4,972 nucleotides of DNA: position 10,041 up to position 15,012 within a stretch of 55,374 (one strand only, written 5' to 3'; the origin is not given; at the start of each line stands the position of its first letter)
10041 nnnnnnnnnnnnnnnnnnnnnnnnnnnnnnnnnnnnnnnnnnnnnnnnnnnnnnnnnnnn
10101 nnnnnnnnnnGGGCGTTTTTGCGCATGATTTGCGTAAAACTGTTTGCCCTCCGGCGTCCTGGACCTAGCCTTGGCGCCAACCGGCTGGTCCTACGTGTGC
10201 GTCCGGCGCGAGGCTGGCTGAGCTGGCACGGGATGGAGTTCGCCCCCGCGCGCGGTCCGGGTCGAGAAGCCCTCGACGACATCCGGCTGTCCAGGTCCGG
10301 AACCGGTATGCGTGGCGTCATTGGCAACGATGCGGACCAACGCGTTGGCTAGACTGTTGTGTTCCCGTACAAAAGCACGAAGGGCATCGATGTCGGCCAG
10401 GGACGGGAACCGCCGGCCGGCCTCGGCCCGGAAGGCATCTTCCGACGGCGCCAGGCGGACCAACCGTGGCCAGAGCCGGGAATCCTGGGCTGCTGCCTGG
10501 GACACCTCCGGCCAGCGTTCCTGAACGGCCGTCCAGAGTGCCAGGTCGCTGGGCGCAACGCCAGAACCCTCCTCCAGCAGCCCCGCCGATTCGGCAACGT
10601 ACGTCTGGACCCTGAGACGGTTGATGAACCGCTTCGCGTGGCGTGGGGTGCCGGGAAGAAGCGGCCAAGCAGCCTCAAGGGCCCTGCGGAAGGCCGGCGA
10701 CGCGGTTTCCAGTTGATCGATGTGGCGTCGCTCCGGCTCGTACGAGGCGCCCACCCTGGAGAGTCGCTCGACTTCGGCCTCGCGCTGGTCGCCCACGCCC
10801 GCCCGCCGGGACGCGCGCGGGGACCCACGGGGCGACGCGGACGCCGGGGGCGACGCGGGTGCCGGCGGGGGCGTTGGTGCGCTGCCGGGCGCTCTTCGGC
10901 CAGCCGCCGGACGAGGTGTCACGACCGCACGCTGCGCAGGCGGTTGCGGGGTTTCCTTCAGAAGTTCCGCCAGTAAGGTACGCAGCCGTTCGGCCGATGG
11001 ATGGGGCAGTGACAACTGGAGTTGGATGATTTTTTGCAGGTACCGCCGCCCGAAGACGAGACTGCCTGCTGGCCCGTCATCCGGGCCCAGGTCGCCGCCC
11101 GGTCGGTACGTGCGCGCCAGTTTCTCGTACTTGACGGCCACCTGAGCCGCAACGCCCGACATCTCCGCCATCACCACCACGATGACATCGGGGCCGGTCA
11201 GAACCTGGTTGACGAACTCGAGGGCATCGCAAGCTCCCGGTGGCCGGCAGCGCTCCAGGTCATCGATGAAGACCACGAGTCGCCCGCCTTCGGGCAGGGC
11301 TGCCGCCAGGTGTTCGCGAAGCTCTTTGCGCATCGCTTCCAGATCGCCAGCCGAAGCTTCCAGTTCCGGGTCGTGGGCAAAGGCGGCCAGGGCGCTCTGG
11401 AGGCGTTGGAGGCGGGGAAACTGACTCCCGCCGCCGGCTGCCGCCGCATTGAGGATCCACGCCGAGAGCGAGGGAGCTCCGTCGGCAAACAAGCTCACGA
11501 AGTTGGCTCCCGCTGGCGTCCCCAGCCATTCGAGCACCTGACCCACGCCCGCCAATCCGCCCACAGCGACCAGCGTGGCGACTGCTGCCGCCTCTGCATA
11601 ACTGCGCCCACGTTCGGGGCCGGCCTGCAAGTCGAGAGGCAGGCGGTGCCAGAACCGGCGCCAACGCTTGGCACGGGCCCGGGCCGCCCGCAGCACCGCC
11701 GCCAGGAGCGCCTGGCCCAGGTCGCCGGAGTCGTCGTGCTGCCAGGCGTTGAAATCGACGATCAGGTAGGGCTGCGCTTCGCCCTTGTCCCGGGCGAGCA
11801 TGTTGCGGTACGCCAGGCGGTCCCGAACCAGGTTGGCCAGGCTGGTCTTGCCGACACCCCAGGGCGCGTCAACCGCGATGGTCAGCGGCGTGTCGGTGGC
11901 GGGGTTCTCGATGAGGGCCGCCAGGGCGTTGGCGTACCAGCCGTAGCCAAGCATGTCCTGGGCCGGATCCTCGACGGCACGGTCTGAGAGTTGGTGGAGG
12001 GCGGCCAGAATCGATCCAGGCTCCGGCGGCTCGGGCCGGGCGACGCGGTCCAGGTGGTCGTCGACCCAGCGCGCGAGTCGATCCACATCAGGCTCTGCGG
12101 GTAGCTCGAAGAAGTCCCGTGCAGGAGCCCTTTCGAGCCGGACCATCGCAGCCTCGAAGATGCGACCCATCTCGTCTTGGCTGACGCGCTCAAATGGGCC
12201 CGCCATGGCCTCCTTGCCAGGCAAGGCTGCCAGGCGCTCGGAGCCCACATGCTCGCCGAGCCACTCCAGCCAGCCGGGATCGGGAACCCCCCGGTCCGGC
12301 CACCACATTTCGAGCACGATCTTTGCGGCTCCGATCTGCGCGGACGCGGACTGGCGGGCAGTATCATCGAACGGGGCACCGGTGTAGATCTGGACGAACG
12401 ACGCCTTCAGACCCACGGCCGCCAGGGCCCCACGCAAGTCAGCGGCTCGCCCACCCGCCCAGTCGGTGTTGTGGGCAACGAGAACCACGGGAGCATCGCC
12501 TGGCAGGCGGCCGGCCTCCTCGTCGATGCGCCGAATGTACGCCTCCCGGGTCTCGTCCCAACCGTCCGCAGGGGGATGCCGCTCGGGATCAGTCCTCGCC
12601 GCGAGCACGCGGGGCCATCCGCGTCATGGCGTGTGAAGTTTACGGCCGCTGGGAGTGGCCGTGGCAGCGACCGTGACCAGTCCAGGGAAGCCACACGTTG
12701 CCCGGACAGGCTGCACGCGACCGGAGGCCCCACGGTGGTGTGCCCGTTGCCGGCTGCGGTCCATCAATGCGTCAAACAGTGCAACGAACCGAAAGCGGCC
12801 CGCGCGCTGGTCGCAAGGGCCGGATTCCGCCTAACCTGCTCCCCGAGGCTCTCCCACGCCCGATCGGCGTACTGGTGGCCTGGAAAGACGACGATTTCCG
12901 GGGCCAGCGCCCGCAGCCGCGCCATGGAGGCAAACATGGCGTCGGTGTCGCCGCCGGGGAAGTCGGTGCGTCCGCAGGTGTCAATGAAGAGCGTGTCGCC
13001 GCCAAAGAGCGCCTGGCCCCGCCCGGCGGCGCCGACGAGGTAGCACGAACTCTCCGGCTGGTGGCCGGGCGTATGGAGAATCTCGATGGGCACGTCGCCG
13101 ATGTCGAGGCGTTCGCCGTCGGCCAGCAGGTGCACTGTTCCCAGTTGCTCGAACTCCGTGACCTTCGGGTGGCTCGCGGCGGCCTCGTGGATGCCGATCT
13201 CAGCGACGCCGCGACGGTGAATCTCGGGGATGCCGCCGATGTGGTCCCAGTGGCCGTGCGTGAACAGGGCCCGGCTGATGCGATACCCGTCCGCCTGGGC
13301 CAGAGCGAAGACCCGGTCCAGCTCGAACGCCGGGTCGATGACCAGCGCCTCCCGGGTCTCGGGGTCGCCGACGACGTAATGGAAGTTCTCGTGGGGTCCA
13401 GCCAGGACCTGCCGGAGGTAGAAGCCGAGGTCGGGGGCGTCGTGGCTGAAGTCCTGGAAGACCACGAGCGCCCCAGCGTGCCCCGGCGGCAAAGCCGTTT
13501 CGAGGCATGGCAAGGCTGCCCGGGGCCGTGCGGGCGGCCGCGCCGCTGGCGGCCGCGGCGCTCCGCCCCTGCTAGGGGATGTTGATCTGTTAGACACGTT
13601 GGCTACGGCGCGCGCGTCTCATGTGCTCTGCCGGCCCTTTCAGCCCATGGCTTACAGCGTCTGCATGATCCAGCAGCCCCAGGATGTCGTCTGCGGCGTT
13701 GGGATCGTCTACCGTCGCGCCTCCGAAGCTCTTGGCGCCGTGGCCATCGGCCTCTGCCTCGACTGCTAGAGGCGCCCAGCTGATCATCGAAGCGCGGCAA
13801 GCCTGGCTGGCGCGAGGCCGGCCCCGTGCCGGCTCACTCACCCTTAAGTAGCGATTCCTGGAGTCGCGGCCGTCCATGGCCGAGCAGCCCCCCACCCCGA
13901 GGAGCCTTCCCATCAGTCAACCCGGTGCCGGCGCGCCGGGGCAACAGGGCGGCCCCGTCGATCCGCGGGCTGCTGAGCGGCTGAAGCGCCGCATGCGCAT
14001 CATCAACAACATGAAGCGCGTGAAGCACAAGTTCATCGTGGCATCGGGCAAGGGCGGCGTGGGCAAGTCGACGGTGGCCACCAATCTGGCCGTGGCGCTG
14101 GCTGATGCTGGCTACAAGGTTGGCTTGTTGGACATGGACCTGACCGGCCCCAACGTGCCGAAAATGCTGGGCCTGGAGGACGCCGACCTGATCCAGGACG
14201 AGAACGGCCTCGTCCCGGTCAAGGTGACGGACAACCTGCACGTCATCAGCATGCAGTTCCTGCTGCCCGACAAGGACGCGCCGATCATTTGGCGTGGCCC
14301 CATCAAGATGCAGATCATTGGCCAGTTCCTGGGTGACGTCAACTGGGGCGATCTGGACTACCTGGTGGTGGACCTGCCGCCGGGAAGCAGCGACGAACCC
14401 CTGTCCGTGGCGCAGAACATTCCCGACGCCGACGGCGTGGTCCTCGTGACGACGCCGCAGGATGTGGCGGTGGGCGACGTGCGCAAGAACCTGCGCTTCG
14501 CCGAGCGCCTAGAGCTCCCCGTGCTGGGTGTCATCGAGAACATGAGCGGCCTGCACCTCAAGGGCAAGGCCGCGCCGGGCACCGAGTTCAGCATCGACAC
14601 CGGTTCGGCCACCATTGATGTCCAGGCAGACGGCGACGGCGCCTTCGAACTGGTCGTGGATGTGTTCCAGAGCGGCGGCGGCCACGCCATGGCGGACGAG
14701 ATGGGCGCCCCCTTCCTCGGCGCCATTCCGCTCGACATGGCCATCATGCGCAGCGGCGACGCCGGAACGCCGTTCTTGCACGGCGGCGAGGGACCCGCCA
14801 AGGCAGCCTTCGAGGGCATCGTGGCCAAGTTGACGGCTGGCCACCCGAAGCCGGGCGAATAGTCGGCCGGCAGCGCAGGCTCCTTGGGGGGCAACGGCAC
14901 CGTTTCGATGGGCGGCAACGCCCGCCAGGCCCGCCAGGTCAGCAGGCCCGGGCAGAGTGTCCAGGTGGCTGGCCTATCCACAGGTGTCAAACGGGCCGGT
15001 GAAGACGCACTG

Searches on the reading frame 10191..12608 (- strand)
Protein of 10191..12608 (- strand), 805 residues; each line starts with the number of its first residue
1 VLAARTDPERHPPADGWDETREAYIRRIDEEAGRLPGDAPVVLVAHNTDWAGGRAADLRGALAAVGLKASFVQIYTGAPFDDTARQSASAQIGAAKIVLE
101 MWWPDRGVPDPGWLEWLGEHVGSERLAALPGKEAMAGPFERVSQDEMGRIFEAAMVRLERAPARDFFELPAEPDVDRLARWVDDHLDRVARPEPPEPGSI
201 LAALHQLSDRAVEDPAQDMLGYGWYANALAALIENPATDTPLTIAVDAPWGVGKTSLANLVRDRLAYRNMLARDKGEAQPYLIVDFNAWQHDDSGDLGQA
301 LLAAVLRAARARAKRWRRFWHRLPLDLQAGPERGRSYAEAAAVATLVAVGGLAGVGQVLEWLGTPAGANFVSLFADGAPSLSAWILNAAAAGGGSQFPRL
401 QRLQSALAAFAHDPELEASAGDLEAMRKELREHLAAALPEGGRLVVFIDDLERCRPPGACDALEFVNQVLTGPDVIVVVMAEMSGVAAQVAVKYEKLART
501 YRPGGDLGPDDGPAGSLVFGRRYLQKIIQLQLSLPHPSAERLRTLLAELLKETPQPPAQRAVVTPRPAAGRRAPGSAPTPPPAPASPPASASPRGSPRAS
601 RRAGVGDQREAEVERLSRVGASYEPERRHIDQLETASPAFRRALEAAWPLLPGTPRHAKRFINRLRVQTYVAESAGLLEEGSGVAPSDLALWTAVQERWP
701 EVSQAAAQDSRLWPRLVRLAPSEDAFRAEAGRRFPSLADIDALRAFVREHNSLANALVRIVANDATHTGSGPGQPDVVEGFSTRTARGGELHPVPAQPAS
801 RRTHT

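Call 14: search_protein_families(library=pfam, proteins=[window:10191-12608:-], max_evalue=0.001)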
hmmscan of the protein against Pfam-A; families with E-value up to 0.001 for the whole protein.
window:10191-12608:- (805 aa): 2 families
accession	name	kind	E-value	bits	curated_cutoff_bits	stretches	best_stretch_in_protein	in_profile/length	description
PF07693.20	KAP_NTPase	-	3.4e-30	105.7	20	1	224-667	3-288/293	KAP family P-loop domain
PF13191.12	AAA_16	-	1.3e-05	26.2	32.6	1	227-456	10-146/167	AAA ATPase domain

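Call 73: search_protein_families(library=padloc, proteins=[window:10191-12608:-], max_evalue=0.0001)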
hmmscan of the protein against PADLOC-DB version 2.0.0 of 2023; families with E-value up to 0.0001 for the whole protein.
window:10191-12608:- (805 aa): 7 families
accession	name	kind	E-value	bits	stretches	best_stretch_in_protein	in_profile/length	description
PDLC02361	PifA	-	3.6e-29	99.9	2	208-360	7-152/720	PifA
PDLC02209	QatA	-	5e-16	56.5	1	413-537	174-284/646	-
PDLC04959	PDC-S20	-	2.1e-15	55.2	2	217-308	18-96/464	-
PDLC04958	PDC-S20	-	2.3e-12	45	1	217-292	3-69/458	-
PDLC02210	QatA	-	1.6e-11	41.5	1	216-306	8-88/593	-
PDLC04956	PDC-S20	-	1.2e-08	32.8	1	429-494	168-232/450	-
PDLC04957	PDC-S20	-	5.7e-07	27.4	0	217-293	5-79/446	-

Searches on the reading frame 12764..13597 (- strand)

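Call 64: search_protein_families(library=pfam, proteins=[window:12764-13597:-], max_evalue=0.00001)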
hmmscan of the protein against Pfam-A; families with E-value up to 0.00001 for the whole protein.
window:12764-13597:- (277 aa): 2 families
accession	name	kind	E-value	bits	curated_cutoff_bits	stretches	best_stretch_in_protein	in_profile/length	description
PF00753.33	Lactamase_B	-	1.3e-20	74.6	22.7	1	74-241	9-196/196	Metallo-beta-lactamase superfamily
PF12706.13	Lactamase_B_2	-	8.3e-07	29.2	27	1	86-206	4-147/200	Beta-lactamase superfamily domain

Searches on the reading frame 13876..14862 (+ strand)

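Call 22: search_protein_families(library=ncbifam, proteins=[window:13876-14862:+], max_evalue=0.00001)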
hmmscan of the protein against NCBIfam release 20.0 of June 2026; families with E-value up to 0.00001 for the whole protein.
window:13876-14862:+ (328 aa): 13 families
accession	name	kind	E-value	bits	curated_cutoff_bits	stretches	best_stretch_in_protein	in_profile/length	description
NF041136.1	MrpORP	equivalog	2.1e-95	320.1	450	2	46-227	1-181/365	iron-sulfur cluster carrier protein MrpORP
NF008669.0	PRK11670.1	equivalog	1.4e-55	188.7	348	1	39-228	96-282/369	iron-sulfur cluster carrier protein ApbC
TIGR01969.1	minD_arch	subfamily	2.3e-20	72.8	201.75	1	54-105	4-55/251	cell division ATPase MinD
TIGR01968.1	minD_bact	equivalog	2.6e-17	63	212.9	1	53-202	4-151/261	septum site-determining protein MinD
TIGR01007.1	eps_fam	subfamily_domain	5.5e-11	42.4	108.05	1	46-94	14-61/204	polysaccharide biosynthesis tyrosine autokinase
NF041546.1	ParA_partition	equivalog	8.2e-11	41.8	180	1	55-88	4-37/203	ParA family partition ATPase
NF047398.1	AAA_KGGVGR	domain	8.3e-10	39.3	90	1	54-114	6-63/190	KGGVGR-motif variant AAA ATPase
NF008079.0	PRK10818.1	equivalog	8.8e-10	38.4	508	1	53-202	5-153/270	septum site-determining protein MinD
TIGR04291.1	arsen_driv_ArsA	equivalog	1.8e-09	36.8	650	1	36-88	305-357/565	arsenical pump-driving ATPase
NF053622.1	ATPseBagAMYCTU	equivalog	1.8e-07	30.9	400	1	50-87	6-43/325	ATPase BagA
TIGR03018.1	pepcterm_TyrKin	hypoth_equivalog_domain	2.4e-07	30.3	230.65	1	45-104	30-90/207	XrtA-associated tyrosine autokinase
TIGR03815.1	CpaE_hom_Actino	equivalog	1.5e-06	27.6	154.45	1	54-104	115-165/340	septum site-determining protein Ssd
NF041417.1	ArsA_halo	exception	2.8e-06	26.3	800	1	48-100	9-60/617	arsenical pump-driving ATPase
